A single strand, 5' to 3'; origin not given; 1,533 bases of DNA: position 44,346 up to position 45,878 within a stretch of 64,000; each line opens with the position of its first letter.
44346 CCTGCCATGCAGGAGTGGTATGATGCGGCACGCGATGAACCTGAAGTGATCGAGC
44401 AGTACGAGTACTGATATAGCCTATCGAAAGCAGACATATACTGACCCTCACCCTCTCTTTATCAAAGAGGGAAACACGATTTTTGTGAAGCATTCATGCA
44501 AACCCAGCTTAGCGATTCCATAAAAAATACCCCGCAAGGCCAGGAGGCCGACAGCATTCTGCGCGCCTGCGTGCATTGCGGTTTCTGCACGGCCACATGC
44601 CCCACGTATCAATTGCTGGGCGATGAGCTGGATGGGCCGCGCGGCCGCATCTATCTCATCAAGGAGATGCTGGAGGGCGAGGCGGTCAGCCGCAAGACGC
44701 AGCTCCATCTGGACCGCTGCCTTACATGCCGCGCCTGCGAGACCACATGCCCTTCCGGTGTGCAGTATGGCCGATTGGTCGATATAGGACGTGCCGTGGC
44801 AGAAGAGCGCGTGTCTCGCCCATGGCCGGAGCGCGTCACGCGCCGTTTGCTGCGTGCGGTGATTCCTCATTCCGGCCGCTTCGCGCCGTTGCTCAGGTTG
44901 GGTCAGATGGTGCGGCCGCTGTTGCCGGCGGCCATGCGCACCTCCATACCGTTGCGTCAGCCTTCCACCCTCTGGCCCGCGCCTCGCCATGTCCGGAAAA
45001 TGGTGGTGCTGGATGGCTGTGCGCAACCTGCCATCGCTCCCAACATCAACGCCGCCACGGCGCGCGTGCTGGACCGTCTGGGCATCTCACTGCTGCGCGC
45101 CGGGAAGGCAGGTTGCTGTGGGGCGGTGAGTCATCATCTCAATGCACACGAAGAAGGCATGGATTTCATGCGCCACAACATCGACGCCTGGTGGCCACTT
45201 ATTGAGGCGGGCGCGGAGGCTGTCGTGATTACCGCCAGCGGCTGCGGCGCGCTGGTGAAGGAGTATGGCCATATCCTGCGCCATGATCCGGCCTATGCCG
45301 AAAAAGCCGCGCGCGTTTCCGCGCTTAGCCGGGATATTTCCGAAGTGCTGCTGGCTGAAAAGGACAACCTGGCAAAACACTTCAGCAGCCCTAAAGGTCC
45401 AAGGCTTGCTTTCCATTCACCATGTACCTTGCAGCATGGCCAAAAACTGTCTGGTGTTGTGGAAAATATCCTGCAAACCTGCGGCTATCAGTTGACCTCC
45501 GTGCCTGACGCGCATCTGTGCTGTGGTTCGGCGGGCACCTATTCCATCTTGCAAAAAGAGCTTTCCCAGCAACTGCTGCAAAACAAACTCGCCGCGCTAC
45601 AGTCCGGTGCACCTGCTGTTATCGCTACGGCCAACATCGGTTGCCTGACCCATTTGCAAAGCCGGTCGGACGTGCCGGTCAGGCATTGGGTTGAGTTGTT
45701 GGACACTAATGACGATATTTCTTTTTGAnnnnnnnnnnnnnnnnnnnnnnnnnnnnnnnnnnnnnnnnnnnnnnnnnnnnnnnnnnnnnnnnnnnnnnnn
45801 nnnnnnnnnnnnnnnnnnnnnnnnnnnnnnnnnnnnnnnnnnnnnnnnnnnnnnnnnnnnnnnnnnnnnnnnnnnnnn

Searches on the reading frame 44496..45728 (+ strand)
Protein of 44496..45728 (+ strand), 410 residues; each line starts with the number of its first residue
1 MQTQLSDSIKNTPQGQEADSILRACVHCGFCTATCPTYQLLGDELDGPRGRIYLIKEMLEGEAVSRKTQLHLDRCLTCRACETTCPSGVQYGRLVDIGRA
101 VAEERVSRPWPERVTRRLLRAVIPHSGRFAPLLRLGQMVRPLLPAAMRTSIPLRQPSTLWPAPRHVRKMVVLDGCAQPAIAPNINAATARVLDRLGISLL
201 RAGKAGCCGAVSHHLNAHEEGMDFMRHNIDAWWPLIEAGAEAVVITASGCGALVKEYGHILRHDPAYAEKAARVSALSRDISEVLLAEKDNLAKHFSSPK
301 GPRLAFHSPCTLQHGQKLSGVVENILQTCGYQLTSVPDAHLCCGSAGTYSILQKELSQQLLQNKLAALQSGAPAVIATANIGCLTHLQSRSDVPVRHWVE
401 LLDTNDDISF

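Call 4: search_protein_families(library=pfam, proteins=[window:44496-45728:+], max_evalue=0.01)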
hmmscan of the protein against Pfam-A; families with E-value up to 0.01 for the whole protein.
window:44496-45728:+ (410 aa): 14 families
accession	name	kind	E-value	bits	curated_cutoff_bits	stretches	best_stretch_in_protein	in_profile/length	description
PF02754.22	CCG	-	3.8e-25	88.3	20.6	2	305-388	2-85/85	Cysteine-rich domain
PF13183.11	Fer4_8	-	3.5e-12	47.1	27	1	22-89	2-68/68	4Fe-4S dicluster domain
PF12838.12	Fer4_7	-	5.7e-11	43.2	27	1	25-89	2-52/52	4Fe-4S dicluster domain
PF13534.11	Fer4_17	-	1.1e-10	42.3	22.2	1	24-89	1-60/61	4Fe-4S dicluster domain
PF13187.11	Fer4_9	-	1.4e-07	31.9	27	1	62-88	24-50/52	4Fe-4S dicluster domain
PF13237.11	Fer4_10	-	1.7e-07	31.5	25.5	2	23-86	7-53/53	4Fe-4S dicluster domain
PF13484.11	Fer4_16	-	3.7e-07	31.3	30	1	25-87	2-65/66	4Fe-4S double cluster binding domain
PF12837.12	Fer4_6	-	6.7e-07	29.4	25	2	24-38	8-22/24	4Fe-4S binding domain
PF00037.32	Fer4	-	2.8e-06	27.3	21.1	0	71-89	4-22/24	4Fe-4S binding domain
PF12797.12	Fer4_2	-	2.8e-05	24.3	24.5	0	71-87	6-22/22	4Fe-4S binding domain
PF12800.12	Fer4_4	-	5.2e-05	23.7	24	0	73-88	2-17/17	4Fe-4S binding domain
PF14697.11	Fer4_21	-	0.0002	21.9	35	0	23-37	39-53/59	4Fe-4S dicluster domain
PF13746.11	Fer4_18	-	0.0039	17.8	27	0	65-90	51-76/114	4Fe-4S dicluster domain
PF25160.1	LdpA_Fe-S-bd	-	0.007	16.6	27.6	0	20-39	23-42/49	LdpA Fe-S cluster-binding domain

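Call 5: search_protein_families(library=ncbifam, proteins=[window:44496-45728:+], max_evalue=0.01)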
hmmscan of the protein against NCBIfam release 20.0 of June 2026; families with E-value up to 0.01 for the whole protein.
window:44496-45728:+ (410 aa): 42 families (the best 25 are shown)
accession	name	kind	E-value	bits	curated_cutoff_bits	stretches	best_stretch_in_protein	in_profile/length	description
NF008434.0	PRK11274.1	equivalog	1.3e-207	689.6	333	1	1-404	1-405/409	glycolate oxidase subunit GlcF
NF045670.1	quin_L_LdhH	equivalog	1.7e-44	152.2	800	1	23-402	304-705/706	L-lactate dehydrogenase (quinone) large subunit LdhH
NF008369.0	PRK11168.1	equivalog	9.2e-31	107.1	278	1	19-403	7-396/401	anaerobic glycerol-3-phosphate dehydrogenase subunit C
NF004898.0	PRK06259.1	equivalog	8.4e-21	74.1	385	1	7-403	118-485/488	fumarate reductase (CoM/CoB) subunit TfrB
TIGR03379.1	glycerol3P_GlpC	equivalog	7.4e-20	71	279.9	2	166-402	161-392/397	anaerobic glycerol-3-phosphate dehydrogenase subunit GlpC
NF045663.1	diclust_near_Sec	equivalog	4.4e-09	35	530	1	281-370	515-605/759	pyridine nucleotide-disulfide oxidoreductase/dicluster-binding protein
TIGR03288.1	CoB_CoM_SS_B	equivalog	7.8e-08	31.9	345.15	1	170-270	3-100/290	CoB--CoM heterodisulfide reductase subunit B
NF041890.1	hdrC_Methbact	equivalog_domain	1.6e-07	31.1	270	1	4-96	11-95/192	ferredoxin:CoB-CoM heterodisulfide reductase subunit HdrC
TIGR00384.1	dhsB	subfamily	3.2e-07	30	88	1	7-93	124-216/222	succinate dehydrogenase and fumarate reductase iron-sulfur protein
NF045724.1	ferredox_TmcB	equivalog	8e-07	28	735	1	13-102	31-128/430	electron transfer complex ferredoxin TmcB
NF049975.1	2HglutDHaseYdiJ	equivalog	3.1e-06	25.2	1350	0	167-263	912-1008/1018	D-2-hydroxyglutarate dehydrogenase YdiJ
NF042909.1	FMH_DH_FwdF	exception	3.4e-06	26.4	375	1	23-87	55-113/336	tungsten-dependent formylmethanofuran dehydrogenase subunit FwdF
NF045711.1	sulf_resp_HmcF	equivalog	1.3e-05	24.2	750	1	4-114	42-159/457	sulfate respiration complex iron-sulfur protein HmcF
NF041780.1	hetero_SS_HdrB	equivalog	1.4e-05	24.6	450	1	168-271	5-107/304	ferredoxin:CoB-CoM heterodisulfide reductase subunit HdrB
NF058577.1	FdxA_fam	equivalog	1.5e-05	25.1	65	0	21-37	5-21/52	4Fe-4S ferredoxin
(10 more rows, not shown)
